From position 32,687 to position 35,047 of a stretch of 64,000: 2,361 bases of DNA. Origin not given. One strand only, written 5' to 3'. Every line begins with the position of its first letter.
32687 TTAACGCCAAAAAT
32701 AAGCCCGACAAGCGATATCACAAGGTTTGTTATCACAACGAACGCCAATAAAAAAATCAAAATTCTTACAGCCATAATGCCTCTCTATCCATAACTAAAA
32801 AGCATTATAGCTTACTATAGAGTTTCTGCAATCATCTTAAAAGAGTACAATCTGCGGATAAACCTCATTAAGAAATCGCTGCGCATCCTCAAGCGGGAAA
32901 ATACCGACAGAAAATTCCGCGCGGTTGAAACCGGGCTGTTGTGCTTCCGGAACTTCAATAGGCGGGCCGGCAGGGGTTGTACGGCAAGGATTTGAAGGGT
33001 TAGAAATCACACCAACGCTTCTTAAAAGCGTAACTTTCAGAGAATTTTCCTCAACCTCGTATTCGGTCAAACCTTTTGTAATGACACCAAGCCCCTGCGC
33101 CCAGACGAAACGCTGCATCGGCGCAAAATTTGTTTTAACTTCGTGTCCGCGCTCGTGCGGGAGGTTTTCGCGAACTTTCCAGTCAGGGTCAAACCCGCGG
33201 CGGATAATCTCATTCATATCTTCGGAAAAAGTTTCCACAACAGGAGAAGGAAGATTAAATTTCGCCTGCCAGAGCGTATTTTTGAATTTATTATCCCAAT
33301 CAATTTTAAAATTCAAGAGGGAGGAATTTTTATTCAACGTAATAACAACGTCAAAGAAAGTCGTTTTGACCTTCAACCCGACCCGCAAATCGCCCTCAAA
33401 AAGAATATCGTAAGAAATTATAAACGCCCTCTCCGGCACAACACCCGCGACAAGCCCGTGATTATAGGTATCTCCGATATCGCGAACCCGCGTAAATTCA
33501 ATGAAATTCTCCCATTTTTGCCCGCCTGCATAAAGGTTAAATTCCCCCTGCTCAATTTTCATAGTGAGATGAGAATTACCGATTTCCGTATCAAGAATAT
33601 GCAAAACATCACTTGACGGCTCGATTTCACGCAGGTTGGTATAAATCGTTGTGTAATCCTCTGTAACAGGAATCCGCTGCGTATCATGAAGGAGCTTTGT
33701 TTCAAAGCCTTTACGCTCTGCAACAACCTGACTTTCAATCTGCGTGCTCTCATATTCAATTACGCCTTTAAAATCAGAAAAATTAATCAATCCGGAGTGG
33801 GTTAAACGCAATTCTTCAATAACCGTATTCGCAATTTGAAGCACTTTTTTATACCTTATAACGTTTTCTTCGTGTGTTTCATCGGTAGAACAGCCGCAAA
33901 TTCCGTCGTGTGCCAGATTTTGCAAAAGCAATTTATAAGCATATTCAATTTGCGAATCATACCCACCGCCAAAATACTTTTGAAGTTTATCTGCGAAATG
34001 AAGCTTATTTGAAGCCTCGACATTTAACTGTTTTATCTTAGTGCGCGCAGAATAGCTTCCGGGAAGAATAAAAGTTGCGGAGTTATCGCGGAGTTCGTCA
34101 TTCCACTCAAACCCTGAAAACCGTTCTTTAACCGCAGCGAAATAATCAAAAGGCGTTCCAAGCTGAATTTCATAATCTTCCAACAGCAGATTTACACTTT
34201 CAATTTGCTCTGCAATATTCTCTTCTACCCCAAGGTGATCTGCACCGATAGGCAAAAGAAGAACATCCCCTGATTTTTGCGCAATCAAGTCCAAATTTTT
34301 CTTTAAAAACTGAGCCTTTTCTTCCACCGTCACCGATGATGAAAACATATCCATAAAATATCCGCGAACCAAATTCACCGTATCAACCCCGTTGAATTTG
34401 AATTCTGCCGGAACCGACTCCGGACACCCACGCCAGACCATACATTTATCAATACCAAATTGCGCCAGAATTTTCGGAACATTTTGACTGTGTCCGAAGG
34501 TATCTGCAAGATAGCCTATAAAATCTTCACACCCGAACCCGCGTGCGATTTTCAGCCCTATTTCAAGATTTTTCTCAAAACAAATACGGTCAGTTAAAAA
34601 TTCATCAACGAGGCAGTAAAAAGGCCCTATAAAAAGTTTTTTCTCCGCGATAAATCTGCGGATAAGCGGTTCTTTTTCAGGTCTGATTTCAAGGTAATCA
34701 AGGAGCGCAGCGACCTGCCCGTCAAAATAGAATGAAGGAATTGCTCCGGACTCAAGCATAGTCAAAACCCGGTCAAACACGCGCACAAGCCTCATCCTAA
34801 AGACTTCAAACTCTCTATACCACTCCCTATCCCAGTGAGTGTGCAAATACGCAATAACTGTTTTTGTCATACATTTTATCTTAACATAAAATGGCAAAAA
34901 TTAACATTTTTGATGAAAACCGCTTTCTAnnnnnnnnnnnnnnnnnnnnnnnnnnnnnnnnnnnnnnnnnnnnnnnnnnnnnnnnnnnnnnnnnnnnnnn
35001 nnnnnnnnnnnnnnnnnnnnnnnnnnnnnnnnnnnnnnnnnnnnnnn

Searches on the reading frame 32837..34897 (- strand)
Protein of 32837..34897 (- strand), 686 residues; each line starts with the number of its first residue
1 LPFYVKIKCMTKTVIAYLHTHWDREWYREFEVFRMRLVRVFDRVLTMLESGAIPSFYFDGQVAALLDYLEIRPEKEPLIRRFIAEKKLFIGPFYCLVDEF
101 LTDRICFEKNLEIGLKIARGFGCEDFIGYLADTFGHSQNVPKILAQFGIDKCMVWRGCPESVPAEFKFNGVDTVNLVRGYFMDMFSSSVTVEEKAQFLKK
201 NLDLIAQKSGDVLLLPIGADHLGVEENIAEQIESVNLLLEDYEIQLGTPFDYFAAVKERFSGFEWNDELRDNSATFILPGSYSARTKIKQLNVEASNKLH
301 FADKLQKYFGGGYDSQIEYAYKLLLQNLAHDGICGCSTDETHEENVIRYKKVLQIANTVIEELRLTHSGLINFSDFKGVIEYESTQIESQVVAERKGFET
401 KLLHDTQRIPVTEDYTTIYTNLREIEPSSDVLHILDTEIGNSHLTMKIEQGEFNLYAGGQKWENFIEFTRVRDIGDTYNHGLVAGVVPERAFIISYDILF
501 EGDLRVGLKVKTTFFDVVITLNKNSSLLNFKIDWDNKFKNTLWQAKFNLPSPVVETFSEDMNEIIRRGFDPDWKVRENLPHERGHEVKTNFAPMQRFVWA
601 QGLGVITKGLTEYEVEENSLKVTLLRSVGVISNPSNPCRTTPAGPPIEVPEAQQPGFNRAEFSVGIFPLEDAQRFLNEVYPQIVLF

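Call 6: search_protein_families(library=pfam, proteins=[window:32837-34897:-], max_evalue=0.01)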
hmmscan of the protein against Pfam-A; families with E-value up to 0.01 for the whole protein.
window:32837-34897:- (686 aa): 2 families
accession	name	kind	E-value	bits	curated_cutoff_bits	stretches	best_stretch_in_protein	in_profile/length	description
PF01074.27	Glyco_hydro_38N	-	5.3e-23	82.2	25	1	14-265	2-258/270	Glycosyl hydrolases family 38 N-terminal domain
PF09261.16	Alpha-mann_mid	-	5.4e-08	33.3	31.1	1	280-362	5-91/96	Alpha mannosidase middle domain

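Call 7: search_protein_families(library=ncbifam, proteins=[window:32837-34897:-], max_evalue=0.01)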
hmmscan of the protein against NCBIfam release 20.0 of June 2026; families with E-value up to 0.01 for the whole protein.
window:32837-34897:- (686 aa): 1 family
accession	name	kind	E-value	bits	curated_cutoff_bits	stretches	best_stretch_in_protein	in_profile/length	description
NF007331.0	PRK09819.1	equivalog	8.7e-69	232.3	1138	2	11-361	3-367/885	mannosylglycerate hydrolase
